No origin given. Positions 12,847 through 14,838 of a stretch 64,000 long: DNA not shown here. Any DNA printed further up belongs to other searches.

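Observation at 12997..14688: Single-polypeptide fusion of a formyltransferase domain and a NodB-type deacetylase/deformylase, next to ArnC-like and ArnT-like genes (Arn-like lipid-linked formamido-sugar pathway)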

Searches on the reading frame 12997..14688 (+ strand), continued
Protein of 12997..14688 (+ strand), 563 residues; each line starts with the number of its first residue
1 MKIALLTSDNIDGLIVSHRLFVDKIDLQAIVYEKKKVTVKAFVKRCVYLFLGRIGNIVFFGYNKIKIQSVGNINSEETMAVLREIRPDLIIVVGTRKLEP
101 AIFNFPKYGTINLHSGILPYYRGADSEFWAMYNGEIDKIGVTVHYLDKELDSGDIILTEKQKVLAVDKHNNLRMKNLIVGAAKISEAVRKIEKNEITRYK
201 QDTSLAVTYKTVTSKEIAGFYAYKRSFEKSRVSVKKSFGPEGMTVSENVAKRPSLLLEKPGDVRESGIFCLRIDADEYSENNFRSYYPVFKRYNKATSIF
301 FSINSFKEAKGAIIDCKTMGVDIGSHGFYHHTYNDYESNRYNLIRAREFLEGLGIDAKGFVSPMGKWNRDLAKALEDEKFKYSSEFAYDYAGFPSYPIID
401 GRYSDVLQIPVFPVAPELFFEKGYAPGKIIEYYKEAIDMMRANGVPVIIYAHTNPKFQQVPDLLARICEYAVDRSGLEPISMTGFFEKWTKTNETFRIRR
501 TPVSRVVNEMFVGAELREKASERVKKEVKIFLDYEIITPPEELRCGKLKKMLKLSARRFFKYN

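Call 28: search_protein_families(library=pfam, proteins=[P0075, P0078, P0088, P0051, P0056, P0066, P0099], max_evalue=0.01)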
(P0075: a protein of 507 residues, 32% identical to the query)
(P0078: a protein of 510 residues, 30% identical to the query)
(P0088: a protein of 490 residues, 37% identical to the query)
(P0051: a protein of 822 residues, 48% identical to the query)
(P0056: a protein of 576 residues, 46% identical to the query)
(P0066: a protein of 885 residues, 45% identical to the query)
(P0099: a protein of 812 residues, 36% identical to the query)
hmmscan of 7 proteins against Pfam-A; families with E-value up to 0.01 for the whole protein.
P0075 (507 aa): 2 families
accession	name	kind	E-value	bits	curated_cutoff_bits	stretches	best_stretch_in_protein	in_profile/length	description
PF22537.1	WbmS-like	-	1.9e-05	25.2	27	1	210-287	3-77/186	Polysaccharide deacetylase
PF01522.26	Polysacc_deac_1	-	5.6e-05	23.5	23.1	1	217-316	18-123/124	Polysaccharide deacetylase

P0078 (510 aa): 2 families
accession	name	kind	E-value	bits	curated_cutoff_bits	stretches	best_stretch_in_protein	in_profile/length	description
PF22537.1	WbmS-like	-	4.8e-07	30.4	27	1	211-346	3-135/186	Polysaccharide deacetylase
PF01522.26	Polysacc_deac_1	-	1.1e-05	25.9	23.1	1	214-317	14-123/124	Polysaccharide deacetylase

P0088 (490 aa): 1 family
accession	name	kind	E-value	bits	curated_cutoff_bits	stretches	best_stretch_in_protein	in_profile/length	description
PF00551.24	Formyl_trans_N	-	1.6e-20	74.1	26.1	1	249-343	61-155/181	Formyl transferase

P0051 (822 aa): 15 families
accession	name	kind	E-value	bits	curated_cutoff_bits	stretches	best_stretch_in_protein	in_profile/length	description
PF08241.18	Methyltransf_11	-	8.3e-25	87.7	21.2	1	292-382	1-95/95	Methyltransferase domain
PF13649.12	Methyltransf_25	-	7.6e-20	71.8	27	1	291-378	1-97/97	Methyltransferase domain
PF13489.12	Methyltransf_23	-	8.2e-19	68.4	27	1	280-446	13-162/164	Methyltransferase domain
PF00535.33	Glycos_transf_2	-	1.3e-16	61.4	23.3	1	5-116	1-123/168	Glycosyl transferase family 2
PF08242.18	Methyltransf_12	-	4.3e-16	59.9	30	1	292-380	1-98/98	Methyltransferase domain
PF13847.12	Methyltransf_31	-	1.6e-15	57.5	27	1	287-391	3-114/145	Methyltransferase domain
PF01209.24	Ubie_methyltran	-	4.3e-10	39.8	20.1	1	281-390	41-159/233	ubiE/COQ5 methyltransferase family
PF08003.17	Methyltransf_9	-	2.3e-08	33.8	23.8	1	273-417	101-248/315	Protein of unknown function (DUF1698)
PF02353.26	CMAS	-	6e-08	32.8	27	1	277-382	52-164/273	Mycolic acid cyclopropane synthetase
PF01522.26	Polysacc_deac_1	-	3.4e-07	30.7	23.1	1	542-641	21-123/124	Polysaccharide deacetylase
PF07021.18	MetW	-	5.9e-05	23.2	21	1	278-359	6-87/193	Methionine biosynthesis protein MetW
PF13704.12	Glyco_tranf_2_4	-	6.3e-05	23.8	27.5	1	11-83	1-82/98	Glycosyl transferase family 2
PF10096.14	DUF2334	-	0.0006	19.9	26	1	566-656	53-161/203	Uncharacterized protein conserved in bacteria (DUF2334)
PF10111.15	Glyco_tranf_2_2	-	0.0023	17.9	27.3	1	5-95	1-104/276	Glycosyltransferase like family 2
PF05175.20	MTS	-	0.0043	17.1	23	0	277-313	21-57/170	Methyltransferase small domain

P0056 (576 aa): 14 families
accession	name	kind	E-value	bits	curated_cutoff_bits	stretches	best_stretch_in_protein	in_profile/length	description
PF08241.18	Methyltransf_11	-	8.2e-27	94.1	21.2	1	46-136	1-95/95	Methyltransferase domain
PF13489.12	Methyltransf_23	-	3.7e-23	82.5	27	1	33-199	13-161/164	Methyltransferase domain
PF13649.12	Methyltransf_25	-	8.2e-21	74.9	27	1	45-132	1-97/97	Methyltransferase domain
PF13847.12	Methyltransf_31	-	2.2e-20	73.3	27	1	42-145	4-114/145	Methyltransferase domain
PF08242.18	Methyltransf_12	-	9.8e-18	65.1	30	1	46-134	1-98/98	Methyltransferase domain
PF01209.24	Ubie_methyltran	-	2.6e-12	47.1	20.1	1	8-143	16-158/233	ubiE/COQ5 methyltransferase family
PF08003.17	Methyltransf_9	-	1.2e-07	31.5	23.8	1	33-170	107-247/315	Protein of unknown function (DUF1698)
PF07021.18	MetW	-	4.7e-07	30.1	21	1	41-129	13-103/193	Methionine biosynthesis protein MetW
PF05219.18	DREV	-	1.1e-06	28.4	26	1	36-136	89-186/265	DREV methyltransferase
PF01522.26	Polysacc_deac_1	-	1.2e-06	28.9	23.1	1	302-395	27-123/124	Polysaccharide deacetylase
PF02353.26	CMAS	-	8.2e-05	22.5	27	1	34-136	55-164/273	Mycolic acid cyclopropane synthetase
PF05401.17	NodS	-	0.00021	21.6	24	1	28-136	29-144/201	Nodulation protein S (NodS)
PF05148.21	Methyltransf_8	-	0.0034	17.7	27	0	44-138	75-158/219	Hypothetical methyltransferase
PF13679.12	Methyltransf_32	-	0.0091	16.4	27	0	43-82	27-72/143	Methyltransferase domain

P0066 (885 aa): 14 families
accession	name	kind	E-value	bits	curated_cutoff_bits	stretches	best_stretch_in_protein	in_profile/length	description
PF08241.18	Methyltransf_11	-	2.1e-23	83.2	21.2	1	359-449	1-95/95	Methyltransferase domain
PF13649.12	Methyltransf_25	-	2.3e-19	70.3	27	1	358-445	1-97/97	Methyltransferase domain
PF13489.12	Methyltransf_23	-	2.2e-18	67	27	1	343-481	9-134/164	Methyltransferase domain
PF13847.12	Methyltransf_31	-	6.8e-18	65.2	27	1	354-453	3-113/145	Methyltransferase domain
PF08242.18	Methyltransf_12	-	4e-15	56.8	30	1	359-447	1-98/98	Methyltransferase domain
PF00535.33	Glycos_transf_2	-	1.6e-11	44.9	23.3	1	5-172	2-164/168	Glycosyl transferase family 2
PF01209.24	Ubie_methyltran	-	8.7e-09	35.5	20.1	1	345-456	38-158/233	ubiE/COQ5 methyltransferase family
PF08003.17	Methyltransf_9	-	1.5e-06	27.9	23.8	1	339-483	100-247/315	Protein of unknown function (DUF1698)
PF07021.18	MetW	-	3.4e-05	24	21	1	354-457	13-114/193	Methionine biosynthesis protein MetW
PF01522.26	Polysacc_deac_1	-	9.1e-05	22.8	23.1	1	602-705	17-123/124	Polysaccharide deacetylase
PF02353.26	CMAS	-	0.0002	21.2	27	1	343-449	51-164/273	Mycolic acid cyclopropane synthetase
PF13679.12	Methyltransf_32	-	0.0015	19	27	1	354-397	25-74/143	Methyltransferase domain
PF05175.20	MTS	-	0.005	16.9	23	0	343-454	20-143/170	Methyltransferase small domain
PF05219.18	DREV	-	0.0088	15.6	26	0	352-449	92-186/265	DREV methyltransferase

P0099 (812 aa): 3 families
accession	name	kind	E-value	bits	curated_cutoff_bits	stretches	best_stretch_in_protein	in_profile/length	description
PF03739.19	LptF_LptG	-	8.2e-68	229.4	27.9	1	7-450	2-353/353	Lipopolysaccharide export system permease LptF/LptG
PF00551.24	Formyl_trans_N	-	1e-34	120.3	26.1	1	481-657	2-180/181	Formyl transferase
PF02911.23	Formyl_trans_C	-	1.4e-25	89.8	21.1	1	686-789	1-99/100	Formyl transferase, C-terminal domain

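Call 35: search_protein_representatives(alignment_id=A1)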
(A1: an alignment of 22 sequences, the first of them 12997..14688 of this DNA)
Query: 22 sequences, 568 profile positions. Proteins with E-value up to 0.001 (for the whole library): 41254; up to 1e-10: 18023; up to 1e-30: 445. The best 150 are listed.
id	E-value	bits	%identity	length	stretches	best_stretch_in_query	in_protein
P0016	1.0e-260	882.9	-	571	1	1-565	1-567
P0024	9.6e-238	807.1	-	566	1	1-564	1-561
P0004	5.9e-237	804.5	-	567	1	1-565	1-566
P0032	1.7e-225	766.6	-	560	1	1-565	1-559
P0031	6.4e-221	751.5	-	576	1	1-562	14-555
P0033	5.7e-213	725.3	-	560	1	2-562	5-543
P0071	5.5e-137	474.4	-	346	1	226-565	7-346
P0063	4.0e-136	471.6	-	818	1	217-565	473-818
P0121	2.4e-135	469.0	-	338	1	233-564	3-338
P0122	6.9e-129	447.7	-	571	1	231-565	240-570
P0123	2.5e-120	419.4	-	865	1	225-541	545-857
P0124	7.8e-104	365.0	-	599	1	231-565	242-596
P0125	8.4e-104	364.9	-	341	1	232-564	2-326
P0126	7.2e-100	351.9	-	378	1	222-565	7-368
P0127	6.8e-91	322.3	-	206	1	233-429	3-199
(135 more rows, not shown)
